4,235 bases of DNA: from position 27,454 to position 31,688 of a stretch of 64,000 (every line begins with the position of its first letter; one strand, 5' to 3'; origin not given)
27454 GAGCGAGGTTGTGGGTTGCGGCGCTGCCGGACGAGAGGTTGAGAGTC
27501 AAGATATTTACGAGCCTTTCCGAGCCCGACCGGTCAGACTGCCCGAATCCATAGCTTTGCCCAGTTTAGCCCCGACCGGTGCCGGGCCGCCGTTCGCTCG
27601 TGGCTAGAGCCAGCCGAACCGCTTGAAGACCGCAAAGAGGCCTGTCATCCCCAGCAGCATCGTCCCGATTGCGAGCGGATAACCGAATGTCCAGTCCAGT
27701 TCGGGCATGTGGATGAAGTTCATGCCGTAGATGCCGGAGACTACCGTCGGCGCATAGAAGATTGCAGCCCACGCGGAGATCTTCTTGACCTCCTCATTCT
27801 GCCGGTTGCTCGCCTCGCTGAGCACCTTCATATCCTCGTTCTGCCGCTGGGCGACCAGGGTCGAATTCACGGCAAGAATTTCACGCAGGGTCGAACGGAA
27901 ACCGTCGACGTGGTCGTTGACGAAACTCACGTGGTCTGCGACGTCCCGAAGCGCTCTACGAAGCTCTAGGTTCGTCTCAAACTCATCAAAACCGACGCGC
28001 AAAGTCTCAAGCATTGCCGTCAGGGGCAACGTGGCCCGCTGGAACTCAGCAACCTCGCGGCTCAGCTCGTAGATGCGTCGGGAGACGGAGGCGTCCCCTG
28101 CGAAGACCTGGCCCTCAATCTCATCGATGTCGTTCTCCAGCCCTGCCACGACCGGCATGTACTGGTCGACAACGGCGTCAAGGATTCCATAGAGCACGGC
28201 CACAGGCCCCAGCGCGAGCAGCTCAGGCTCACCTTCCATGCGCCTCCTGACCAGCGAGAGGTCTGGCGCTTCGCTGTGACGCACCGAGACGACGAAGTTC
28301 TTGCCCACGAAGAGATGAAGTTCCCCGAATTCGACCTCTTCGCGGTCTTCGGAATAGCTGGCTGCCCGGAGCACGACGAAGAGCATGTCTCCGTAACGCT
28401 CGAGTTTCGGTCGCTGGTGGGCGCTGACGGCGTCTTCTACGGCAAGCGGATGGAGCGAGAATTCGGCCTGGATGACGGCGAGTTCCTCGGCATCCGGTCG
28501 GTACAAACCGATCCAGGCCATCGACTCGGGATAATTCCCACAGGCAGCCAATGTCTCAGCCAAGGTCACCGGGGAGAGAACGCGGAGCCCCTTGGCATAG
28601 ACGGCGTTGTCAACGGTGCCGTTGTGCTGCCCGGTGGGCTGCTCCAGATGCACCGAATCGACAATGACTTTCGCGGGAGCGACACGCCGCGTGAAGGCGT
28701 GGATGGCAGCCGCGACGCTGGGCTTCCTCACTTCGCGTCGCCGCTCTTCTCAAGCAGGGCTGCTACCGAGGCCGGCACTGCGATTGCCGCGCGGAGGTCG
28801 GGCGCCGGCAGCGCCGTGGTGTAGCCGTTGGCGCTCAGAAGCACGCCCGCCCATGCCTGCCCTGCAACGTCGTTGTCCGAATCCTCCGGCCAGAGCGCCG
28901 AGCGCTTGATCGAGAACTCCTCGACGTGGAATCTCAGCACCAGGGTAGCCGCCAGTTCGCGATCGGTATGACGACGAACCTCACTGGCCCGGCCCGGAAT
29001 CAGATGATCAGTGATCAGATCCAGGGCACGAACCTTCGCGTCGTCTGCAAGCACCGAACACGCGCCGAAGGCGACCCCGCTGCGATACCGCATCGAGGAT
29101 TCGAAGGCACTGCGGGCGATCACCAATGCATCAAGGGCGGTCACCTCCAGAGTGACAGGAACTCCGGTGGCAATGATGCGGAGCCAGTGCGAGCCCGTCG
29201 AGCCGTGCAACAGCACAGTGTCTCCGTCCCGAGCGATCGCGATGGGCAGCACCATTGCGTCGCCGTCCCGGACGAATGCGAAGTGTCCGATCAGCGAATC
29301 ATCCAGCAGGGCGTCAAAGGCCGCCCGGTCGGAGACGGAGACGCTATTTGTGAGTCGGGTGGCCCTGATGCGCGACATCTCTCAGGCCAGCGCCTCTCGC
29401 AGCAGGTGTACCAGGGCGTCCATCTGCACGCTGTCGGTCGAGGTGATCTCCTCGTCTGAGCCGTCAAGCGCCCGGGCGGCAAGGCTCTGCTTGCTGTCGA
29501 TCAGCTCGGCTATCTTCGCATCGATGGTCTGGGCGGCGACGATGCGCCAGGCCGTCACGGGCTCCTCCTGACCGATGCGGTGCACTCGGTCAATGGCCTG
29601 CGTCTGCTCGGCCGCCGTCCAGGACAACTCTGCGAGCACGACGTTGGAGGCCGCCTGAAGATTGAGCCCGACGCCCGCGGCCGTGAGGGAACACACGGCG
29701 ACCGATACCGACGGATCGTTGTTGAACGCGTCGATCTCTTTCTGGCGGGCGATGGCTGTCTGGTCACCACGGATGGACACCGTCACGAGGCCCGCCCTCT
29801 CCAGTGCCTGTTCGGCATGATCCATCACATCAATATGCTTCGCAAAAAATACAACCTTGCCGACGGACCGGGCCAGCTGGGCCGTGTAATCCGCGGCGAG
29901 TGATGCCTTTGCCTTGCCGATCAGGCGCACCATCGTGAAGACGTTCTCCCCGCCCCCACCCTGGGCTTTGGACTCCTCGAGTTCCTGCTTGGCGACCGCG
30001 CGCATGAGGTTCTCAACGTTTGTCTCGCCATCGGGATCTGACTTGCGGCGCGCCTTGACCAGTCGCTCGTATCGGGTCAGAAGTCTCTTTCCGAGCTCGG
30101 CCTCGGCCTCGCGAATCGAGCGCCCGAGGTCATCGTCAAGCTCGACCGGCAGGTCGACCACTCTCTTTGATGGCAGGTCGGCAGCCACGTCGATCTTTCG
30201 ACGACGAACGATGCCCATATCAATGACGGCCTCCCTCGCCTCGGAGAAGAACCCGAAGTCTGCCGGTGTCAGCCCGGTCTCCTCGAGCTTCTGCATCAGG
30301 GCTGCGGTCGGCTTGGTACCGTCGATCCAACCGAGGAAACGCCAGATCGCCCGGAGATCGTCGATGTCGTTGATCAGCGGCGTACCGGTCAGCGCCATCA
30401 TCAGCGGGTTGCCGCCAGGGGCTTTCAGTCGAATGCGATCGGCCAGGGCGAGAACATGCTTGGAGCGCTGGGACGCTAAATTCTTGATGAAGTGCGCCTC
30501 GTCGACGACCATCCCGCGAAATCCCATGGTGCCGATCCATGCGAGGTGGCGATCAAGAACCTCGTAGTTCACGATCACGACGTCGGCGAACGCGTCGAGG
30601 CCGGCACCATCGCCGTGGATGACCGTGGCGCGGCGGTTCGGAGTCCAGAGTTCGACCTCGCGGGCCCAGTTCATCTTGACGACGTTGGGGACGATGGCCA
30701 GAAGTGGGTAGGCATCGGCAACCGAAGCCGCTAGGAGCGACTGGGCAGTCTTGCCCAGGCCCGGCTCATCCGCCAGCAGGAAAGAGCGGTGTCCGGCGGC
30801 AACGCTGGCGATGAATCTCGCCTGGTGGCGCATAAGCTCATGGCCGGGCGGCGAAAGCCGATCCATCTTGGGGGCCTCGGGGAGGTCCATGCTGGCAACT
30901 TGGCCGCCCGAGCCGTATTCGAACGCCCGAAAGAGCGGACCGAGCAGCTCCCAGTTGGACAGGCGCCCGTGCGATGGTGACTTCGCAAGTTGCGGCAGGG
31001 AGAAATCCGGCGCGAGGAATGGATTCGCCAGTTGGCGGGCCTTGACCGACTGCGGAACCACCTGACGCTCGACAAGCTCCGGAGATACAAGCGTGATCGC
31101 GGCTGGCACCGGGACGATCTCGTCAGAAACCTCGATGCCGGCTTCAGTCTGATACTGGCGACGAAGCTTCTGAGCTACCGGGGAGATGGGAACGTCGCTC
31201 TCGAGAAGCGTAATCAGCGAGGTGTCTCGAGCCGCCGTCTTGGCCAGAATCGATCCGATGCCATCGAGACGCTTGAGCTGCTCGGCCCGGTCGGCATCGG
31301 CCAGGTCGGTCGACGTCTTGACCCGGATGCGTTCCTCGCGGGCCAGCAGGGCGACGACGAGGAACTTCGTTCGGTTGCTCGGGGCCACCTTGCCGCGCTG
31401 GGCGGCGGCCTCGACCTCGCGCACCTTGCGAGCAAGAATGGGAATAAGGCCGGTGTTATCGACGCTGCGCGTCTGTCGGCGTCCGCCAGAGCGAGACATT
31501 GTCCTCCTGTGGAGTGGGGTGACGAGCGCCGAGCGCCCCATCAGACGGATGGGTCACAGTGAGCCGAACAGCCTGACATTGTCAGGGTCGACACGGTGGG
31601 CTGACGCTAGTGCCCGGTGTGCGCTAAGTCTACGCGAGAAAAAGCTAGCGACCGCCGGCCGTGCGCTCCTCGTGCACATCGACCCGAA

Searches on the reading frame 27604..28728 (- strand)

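Call 62: search_protein_families(library=pfam, proteins=[window:27604-28728:-], max_evalue=0.00001)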
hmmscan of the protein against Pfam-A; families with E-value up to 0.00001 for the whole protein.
window:27604-28728:- (374 aa): 1 family
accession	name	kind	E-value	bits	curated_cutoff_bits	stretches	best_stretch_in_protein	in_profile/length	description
PF01544.23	CorA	-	9.1e-62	209.4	27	2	69-304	3-238/292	CorA-like Mg2+ transporter protein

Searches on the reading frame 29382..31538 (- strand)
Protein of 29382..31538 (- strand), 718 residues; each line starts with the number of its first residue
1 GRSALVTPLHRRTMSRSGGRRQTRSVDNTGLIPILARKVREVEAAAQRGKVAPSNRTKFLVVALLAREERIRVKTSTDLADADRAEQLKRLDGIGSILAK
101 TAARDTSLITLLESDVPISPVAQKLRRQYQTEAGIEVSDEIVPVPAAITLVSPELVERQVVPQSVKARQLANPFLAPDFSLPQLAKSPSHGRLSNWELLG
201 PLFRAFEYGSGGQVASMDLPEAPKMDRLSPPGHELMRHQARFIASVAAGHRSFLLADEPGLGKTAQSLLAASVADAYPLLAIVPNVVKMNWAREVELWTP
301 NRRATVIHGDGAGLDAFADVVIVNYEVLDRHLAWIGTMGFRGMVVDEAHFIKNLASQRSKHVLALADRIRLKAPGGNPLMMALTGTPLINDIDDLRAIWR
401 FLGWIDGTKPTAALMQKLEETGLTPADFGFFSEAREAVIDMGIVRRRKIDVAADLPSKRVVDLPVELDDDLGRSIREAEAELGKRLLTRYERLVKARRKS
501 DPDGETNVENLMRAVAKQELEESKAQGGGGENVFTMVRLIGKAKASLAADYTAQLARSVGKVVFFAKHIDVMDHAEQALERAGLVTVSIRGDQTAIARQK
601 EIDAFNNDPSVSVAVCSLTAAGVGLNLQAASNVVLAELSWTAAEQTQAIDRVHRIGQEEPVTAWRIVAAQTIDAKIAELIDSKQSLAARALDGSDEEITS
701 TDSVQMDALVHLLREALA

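Call 62: search_protein_families(library=pfam, proteins=[window:29382-31538:-], max_evalue=0.00001)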
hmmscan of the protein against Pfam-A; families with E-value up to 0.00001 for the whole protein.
window:29382-31538:- (718 aa): 2 families
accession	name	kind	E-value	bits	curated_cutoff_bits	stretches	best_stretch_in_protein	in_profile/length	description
PF00176.29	SNF2-rel_dom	-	5.6e-22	78.6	24.9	1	240-467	6-241/290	SNF2-related domain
PF00271.37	Helicase_C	-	3.4e-14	53.5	23.5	1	556-656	12-110/110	Helicase conserved C-terminal domain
